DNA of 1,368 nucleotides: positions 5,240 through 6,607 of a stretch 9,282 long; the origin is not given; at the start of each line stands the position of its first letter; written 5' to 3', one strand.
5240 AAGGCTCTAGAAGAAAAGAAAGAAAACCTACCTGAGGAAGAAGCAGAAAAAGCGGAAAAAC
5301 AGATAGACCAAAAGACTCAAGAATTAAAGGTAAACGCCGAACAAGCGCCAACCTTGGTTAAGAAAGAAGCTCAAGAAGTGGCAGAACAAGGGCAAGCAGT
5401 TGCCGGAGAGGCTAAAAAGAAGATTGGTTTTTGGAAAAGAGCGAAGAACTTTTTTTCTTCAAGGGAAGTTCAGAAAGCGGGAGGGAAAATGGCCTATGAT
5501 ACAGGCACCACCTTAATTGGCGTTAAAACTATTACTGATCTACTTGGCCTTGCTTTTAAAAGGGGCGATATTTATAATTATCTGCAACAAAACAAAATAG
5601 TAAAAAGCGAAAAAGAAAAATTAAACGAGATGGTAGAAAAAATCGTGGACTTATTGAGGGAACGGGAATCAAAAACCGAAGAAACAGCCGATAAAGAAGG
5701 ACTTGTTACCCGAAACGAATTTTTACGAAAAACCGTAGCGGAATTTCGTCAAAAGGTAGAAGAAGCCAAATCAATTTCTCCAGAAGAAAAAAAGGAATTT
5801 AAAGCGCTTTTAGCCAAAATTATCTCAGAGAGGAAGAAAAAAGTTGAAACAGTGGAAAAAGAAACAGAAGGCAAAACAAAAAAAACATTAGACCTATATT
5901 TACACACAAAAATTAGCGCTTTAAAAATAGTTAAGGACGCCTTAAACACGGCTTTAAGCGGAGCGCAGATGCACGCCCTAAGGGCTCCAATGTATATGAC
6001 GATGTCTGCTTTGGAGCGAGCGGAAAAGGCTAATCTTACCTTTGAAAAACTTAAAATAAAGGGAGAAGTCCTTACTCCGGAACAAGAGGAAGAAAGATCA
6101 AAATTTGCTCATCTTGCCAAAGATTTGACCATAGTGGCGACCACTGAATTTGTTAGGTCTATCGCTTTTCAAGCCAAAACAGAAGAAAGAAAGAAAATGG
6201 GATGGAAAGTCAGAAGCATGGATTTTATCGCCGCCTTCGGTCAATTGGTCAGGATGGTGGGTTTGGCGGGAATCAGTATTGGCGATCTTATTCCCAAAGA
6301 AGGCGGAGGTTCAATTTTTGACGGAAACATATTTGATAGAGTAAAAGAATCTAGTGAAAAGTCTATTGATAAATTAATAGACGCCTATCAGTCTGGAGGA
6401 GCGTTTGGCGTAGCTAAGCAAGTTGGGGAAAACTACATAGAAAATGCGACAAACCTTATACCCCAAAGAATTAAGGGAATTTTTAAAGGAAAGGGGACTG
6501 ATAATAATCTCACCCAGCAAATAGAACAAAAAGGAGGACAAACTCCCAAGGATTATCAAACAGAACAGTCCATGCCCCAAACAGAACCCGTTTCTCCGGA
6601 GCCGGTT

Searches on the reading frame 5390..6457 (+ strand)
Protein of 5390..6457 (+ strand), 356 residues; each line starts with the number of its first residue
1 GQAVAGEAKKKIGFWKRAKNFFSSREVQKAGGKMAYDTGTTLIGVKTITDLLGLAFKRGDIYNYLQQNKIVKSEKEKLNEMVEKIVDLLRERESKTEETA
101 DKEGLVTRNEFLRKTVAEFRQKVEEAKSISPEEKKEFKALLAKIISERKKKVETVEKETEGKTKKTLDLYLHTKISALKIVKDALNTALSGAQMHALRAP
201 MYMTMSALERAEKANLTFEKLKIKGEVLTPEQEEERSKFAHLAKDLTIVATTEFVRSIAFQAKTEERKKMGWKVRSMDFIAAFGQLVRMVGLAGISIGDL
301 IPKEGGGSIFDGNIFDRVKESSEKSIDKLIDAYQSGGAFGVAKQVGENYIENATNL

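Call 32: search_protein_representatives(alignment_id=A2)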
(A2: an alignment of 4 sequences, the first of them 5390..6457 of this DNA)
Query: 4 sequences, 340 profile positions. Proteins with E-value up to 0.001 (for the whole library): 315; up to 1e-10: 193; up to 1e-30: 63. The best 150 are listed.
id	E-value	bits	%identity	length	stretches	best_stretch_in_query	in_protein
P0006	3.2e-177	605.2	-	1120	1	2-339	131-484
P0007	3.1e-174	595.3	-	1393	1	1-340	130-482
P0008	2.0e-166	569.6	-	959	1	1-340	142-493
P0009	2.0e-122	425.0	-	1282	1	1-340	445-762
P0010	9.7e-79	281.4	-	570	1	6-339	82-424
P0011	9.7e-78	278.1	-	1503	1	9-339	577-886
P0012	6.4e-75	268.8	-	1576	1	11-340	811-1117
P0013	5.2e-74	265.8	-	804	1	21-339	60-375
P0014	5.4e-73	262.5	-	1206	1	26-335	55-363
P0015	3.7e-63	230.1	-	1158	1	15-339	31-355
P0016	2.6e-61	224.1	-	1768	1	11-338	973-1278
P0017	2.8e-61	224.0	-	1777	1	26-338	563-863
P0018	3.2e-59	217.2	-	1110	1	5-340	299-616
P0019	1.0e-57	212.3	-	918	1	10-340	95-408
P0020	3.6e-56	207.1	-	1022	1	4-339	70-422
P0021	9.5e-56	205.8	-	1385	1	9-339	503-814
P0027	1.3e-51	192.2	-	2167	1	5-331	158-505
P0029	2.5e-51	191.2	-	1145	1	24-339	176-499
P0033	1.9e-48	181.8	-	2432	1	17-301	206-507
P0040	1.1e-44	169.4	-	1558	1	24-339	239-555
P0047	9.7e-41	156.4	-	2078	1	22-336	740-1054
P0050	1.7e-39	152.4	-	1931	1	2-339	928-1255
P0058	6.0e-35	137.4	-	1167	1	35-328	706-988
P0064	4.7e-33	131.2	-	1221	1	17-294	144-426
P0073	3.0e-28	115.4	-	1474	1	10-330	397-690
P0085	5.4e-24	101.4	-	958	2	48-339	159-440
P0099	8.0e-21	90.9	-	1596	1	36-340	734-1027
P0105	5.9e-19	84.8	-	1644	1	25-335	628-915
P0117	3.9e-18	82.1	-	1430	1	51-339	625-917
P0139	6.8e-16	74.7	-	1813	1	9-339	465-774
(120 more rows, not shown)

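Call 37: search_protein_families(library=pfam, alignment_id=A5, max_evalue=0.001)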
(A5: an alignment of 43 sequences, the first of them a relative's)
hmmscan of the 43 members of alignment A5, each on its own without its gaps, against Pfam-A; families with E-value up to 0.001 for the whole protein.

A. member 1, P0010 (570 aa): 0 families

B. families by the number of members that match (of 43 scanned): 3 families
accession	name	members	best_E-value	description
PF06810.17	Phage_scaffold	1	1.7e-05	Phage capsid assembly scaffolding protein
PF03999.17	MAP65_ASE1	1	0.00038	Microtubule associated protein (MAP65/ASE1 family)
PF05816.16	TelA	1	0.00046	Toxic anion resistance protein (TelA)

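Call 42: search_solved_structures(query=A6, max_evalue=1)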
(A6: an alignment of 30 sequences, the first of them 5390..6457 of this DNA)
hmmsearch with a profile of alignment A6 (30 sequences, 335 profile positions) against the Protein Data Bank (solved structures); distinct sequences matched with E-value up to 1: 11.
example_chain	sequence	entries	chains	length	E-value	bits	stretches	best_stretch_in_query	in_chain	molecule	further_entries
1ge9_A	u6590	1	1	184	0.002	20.8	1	104-164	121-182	RIBOSOME RECYCLING FACTOR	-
6pir_A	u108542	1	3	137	0.21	14.1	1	111-171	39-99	MavE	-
5crv_A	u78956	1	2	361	0.35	13.4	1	92-157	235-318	Tyrosine-protein phosphatase non-receptor type 23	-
5cru_A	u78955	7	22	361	0.36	13.4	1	92-157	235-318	Tyrosine-protein phosphatase non-receptor type 23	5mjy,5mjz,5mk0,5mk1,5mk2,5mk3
3rau_A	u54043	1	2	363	0.36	13.3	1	92-157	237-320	Tyrosine-protein phosphatase non-receptor type 23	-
8yn1_A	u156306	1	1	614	0.4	13.2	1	93-156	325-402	Protein EDS1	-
8yn0_B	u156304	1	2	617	0.4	13.2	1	93-156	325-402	Protein EDS1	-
7xdd_B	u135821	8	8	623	0.44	13.1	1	93-156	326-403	Protein EDS1 | Isoform 1 of Protein EDS1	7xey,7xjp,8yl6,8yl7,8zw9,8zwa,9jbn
2lse_A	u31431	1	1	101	0.67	12.5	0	294-332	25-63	Four Helix Bundle Protein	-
3jcr_L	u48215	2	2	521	0.87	12.1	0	74-173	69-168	hPrp4 | U4/U6 small nuclear ribonucleoprotein Prp4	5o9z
6ah0_K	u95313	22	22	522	0.87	12.1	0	74-173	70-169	U4/U6 small nuclear ribonucleoprotein Prp4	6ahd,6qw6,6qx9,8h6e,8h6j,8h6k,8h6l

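Call 46: find_related_loci(query=A7, collection=genome_contigs, flank=10000)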
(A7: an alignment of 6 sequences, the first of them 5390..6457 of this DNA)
Query A7 (356 aa) in genome_contigs; peptide patterns used: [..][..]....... (x = any residue, [..] = any of these).
69 stretches matched a pattern, but none encodes a relative of the query by tblastn (E <= 1e-3).

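Call 47: find_homologous_proteins(query=A6, max_evalue=0.00001)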
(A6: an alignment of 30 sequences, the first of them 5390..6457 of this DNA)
Query A6 (30 sequences) (356 aa, profile of the alignment): 1 proteins with E <= 0.00001 among 8000 candidates.
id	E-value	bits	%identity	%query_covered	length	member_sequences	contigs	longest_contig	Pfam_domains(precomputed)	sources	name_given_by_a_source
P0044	3.3e-66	242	30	72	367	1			-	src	-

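Call 48: find_encoding_contigs(protein=P0011, flank=10000, max_places=2)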
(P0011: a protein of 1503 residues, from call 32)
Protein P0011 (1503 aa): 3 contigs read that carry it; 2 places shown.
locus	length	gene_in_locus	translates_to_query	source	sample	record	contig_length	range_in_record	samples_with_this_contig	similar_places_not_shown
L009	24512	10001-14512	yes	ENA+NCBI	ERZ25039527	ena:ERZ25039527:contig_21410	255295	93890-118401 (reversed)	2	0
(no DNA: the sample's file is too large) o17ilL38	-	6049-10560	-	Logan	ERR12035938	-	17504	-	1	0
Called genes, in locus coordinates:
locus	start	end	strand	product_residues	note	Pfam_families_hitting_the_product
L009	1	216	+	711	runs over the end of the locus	PF00270:DEAD (faint), PF04851:ResIII, PF17757:UvrB_inter, PF27431:UvrB_3rd, PF00271:Helicase_C, PF12344:UvrB, PF02151:UVR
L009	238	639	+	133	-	PF01541:GIY-YIG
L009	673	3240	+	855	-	PF00005:ABC_tran (faint), PF02463:SMC_N (faint), PF03193:RsgA_GTPase (faint), PF13175:AAA_15 (faint), PF13191:AAA_16 (faint), PF13304:AAA_21 (faint), PF13555:AAA_29 (faint), PF17760:UvrA_inter, +1 more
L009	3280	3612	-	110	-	-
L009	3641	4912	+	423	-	PF01541:GIY-YIG, PF27096:UvrC_M, PF02151:UVR, PF08459:UvrC_RNaseH_dom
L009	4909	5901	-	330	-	-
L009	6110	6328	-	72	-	-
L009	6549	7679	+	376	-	PF04773:FecR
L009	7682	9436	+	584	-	PF05226:CHASE2, PF00211:Guanylate_cyc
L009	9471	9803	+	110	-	-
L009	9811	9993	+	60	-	-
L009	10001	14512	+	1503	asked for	-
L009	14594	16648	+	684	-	PF09826:Beta_propel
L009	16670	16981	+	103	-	PF18898:DUF5654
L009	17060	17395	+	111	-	-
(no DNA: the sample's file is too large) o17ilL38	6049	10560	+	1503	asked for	-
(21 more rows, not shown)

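Call 50: list_cluster_members(proteins=[P0014, P0015, P0020, P0027, P0033, P0040, P0099, P0139, P0047, P0064])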
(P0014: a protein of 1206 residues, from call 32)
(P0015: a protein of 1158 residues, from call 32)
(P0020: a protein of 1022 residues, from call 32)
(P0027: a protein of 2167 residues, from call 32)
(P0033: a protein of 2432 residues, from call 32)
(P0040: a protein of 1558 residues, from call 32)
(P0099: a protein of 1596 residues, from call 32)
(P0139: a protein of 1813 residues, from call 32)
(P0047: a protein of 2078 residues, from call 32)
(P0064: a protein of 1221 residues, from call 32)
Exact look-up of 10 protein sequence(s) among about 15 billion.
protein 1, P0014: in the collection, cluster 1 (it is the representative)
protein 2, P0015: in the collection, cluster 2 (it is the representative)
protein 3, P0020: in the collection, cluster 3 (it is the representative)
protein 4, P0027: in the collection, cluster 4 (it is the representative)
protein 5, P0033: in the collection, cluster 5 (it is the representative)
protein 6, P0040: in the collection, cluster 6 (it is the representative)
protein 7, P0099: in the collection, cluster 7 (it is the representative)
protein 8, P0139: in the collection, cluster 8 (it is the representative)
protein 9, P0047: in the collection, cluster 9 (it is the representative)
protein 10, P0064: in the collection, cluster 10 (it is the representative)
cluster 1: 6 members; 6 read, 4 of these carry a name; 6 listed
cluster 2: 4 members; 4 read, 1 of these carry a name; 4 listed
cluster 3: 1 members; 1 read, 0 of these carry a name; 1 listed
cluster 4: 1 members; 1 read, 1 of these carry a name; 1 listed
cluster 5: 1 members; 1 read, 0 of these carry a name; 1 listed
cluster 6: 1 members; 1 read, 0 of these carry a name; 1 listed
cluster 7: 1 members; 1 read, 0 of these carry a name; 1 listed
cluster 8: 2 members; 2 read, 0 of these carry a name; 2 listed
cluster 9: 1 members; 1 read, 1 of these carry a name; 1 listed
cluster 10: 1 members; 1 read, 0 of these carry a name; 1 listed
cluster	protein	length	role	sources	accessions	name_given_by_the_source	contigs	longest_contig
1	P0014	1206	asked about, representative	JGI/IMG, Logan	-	hypothetical protein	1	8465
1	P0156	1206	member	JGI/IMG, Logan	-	hypothetical protein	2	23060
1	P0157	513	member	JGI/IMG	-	hypothetical protein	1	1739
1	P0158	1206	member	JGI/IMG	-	hypothetical protein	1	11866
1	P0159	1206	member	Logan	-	-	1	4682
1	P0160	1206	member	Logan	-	-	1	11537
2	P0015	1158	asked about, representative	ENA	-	-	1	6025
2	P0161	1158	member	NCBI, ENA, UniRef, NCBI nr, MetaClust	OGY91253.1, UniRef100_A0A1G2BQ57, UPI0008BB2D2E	MAG: hypothetical protein A3H70_05180 [Candidatus Komeilibacteria bacterium ... | Uncharacterized protein n=1 Tax=Candidatus Komeilibacteria bacterium ... | status=active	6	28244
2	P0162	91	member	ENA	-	-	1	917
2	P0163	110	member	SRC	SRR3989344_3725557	-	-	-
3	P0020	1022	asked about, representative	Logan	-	-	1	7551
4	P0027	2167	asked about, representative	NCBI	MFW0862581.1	MAG: hypothetical protein ACKKL6_03260 [Candidatus Komeilibacteria bacterium]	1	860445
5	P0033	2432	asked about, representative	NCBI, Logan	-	-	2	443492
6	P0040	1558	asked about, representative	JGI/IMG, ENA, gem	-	-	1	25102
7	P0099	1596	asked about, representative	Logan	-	-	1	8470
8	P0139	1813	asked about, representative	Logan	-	-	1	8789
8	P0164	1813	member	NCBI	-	-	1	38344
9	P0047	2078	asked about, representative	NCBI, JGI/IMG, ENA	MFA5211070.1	MAG: hypothetical protein WC414_01020 [Patescibacteria group bacterium]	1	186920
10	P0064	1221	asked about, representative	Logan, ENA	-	-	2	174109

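Call 51: find_encoding_contigs(protein=P0027, flank=8000, max_places=1)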
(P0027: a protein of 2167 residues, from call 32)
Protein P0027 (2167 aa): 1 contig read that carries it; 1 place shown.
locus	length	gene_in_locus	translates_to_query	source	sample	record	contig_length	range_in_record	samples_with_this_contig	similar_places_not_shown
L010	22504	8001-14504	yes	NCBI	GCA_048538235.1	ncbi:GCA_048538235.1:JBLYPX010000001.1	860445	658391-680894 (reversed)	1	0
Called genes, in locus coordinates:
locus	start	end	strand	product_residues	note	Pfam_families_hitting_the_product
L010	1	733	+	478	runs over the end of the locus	PF01425:Amidase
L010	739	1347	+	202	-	-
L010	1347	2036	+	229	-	PF13462:Thioredoxin_4, PF01323:DSBA, PF13743:Thioredoxin_5 (weak)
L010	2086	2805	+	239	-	PF13098:Thioredoxin_2, PF13462:Thioredoxin_4, PF01323:DSBA, PF13192:Thioredoxin_3 (faint), PF01323:DSBA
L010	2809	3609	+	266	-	PF01790:LGT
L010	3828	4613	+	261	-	PF12710:HAD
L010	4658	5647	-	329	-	PF10646:Germane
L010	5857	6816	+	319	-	PF01145:Band_7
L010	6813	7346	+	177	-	-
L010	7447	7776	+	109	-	-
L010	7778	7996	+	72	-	-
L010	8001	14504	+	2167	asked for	-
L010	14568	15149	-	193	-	-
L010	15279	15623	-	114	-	PF00453:Ribosomal_L20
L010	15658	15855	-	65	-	PF01632:Ribosomal_L35p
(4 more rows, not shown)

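Call 52: find_encoding_contigs(protein=P0033, flank=8000, max_places=1)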
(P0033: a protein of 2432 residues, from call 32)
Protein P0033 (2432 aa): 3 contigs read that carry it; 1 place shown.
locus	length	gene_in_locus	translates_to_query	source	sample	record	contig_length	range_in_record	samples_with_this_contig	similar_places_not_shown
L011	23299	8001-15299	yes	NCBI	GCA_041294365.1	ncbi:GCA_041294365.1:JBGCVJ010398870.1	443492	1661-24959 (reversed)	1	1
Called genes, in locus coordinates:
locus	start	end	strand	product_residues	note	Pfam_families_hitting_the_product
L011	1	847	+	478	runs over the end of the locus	PF01425:Amidase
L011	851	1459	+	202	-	PF09335:VTT_dom (weak)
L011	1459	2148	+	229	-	PF13462:Thioredoxin_4, PF01323:DSBA, PF13743:Thioredoxin_5 (weak)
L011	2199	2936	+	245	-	PF13098:Thioredoxin_2, PF13462:Thioredoxin_4, PF13192:Thioredoxin_3 (faint), PF01323:DSBA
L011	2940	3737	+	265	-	PF01790:LGT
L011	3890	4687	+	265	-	PF12710:HAD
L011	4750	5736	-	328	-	PF10646:Germane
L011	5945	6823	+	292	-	PF01145:Band_7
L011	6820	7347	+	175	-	-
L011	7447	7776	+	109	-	-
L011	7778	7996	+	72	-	-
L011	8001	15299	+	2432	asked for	-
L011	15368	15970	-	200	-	-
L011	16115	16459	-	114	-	PF00453:Ribosomal_L20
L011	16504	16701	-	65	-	PF01632:Ribosomal_L35p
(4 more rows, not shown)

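Call 53: find_encoding_contigs(protein=P0161, flank=8000, max_places=1)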
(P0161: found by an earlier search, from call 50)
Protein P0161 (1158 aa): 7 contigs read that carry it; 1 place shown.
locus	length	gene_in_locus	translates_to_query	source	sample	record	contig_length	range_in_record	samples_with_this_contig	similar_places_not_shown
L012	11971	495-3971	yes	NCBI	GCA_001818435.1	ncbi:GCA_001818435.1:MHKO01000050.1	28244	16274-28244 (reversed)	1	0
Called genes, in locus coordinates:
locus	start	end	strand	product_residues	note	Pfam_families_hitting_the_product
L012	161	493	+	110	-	-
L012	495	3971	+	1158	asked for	-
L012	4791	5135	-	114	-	-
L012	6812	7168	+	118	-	-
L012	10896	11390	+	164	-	-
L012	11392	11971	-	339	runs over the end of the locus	PF01207:Dus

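Call 54: find_encoding_contigs(protein=P0047, flank=8000, max_places=1)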
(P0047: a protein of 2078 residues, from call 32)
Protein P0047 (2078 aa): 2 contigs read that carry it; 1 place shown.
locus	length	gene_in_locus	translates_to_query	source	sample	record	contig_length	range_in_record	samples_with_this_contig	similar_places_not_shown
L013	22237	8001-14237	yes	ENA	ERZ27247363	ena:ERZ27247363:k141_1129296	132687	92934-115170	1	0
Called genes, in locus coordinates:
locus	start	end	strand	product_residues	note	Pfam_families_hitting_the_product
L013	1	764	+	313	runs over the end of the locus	PF01795:Methyltransf_5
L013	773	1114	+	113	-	-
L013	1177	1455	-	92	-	PF00216:Bac_DNA_binding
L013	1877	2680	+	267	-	PF04402:SIMPL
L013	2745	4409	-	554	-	PF04055:Radical_SAM, PF16199:Radical_SAM_C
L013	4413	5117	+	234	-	PF01209:Ubie_methyltran, PF03141:Methyltransf_29 (faint), PF13489:Methyltransf_23, PF07021:MetW (weak), PF13847:Methyltransf_31, PF08241:Methyltransf_11, PF08242:Methyltransf_12, PF13649:Methyltransf_25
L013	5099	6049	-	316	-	PF00551:Formyl_trans_N, PF02911:Formyl_trans_C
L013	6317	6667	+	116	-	-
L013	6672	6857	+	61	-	-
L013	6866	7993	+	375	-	-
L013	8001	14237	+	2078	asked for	-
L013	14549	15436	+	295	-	-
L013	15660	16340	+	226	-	-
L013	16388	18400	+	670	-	-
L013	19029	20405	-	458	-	PF04932:Wzy_C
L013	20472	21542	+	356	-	PF13477:Glyco_trans_4_2 (faint), PF13439:Glyco_transf_4, PF00534:Glycos_transf_1, PF13692:Glyco_trans_1_4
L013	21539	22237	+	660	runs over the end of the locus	PF14885:GHL15, PF01839:FG-GAP (faint), PF13517:FG-GAP_3 (weak)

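Call 55: find_encoding_contigs(protein=P0064, flank=8000, max_places=1)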
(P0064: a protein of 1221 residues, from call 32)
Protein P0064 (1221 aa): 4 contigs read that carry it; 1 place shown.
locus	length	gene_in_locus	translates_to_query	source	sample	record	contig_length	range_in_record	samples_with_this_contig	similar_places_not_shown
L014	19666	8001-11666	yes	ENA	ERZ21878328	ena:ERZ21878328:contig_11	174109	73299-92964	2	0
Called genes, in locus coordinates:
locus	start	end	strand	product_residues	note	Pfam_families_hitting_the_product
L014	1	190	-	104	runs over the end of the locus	-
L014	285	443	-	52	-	-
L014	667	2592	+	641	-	PF07973:tRNA_SAD, PF00587:tRNA-synt_2b, PF03129:HGTP_anticodon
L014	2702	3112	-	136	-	PF00293:NUDIX, PF14815:NUDIX_4 (faint)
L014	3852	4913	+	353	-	PF01926:MMR_HSR1, PF02421:FeoB_N, PF06071:YchF-GTPase_C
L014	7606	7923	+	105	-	-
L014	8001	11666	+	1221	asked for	-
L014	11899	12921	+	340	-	-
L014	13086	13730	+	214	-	PF13483:Lactamase_B_3, PF12706:Lactamase_B_2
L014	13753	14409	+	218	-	PF00334:NDK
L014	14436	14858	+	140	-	-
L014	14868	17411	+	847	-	PF00521:DNA_topoisoIV, PF03989:DNA_gyraseA_C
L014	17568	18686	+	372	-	PF02646:RmuC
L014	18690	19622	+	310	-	-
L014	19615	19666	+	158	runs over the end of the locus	-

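Call 56: find_encoding_contigs(protein=P0164, flank=8000, max_places=1)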
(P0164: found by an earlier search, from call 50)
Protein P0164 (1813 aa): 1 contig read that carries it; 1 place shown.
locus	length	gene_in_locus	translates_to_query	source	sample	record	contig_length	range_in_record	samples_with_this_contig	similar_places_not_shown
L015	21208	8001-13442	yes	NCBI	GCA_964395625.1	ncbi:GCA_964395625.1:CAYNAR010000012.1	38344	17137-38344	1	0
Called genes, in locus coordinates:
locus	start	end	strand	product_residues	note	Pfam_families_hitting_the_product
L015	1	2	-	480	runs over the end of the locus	PF01943:Polysacc_synt, PF03023:MurJ (weak), PF13440:Polysacc_synt_3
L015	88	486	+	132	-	PF18895:T4SS_pilin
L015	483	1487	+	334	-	PF00150:Cellulase (faint)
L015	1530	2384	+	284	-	PF00480:ROK, PF01869:BcrAD_BadFG (faint)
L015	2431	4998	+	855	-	PF00932:LTD, PF18911:PKD_4, PF00801:PKD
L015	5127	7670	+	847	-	PF13491:FtsK_4TM, PF17854:FtsK_alpha, PF01580:FtsK_SpoIIIE, PF09397:FtsK_gamma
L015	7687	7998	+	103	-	-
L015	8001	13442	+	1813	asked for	-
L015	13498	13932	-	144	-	-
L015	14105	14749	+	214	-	PF13483:Lactamase_B_3, PF12706:Lactamase_B_2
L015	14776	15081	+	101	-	-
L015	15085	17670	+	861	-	PF00521:DNA_topoisoIV, PF03989:DNA_gyraseA_C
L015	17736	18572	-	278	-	-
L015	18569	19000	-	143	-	-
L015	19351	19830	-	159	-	-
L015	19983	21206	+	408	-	?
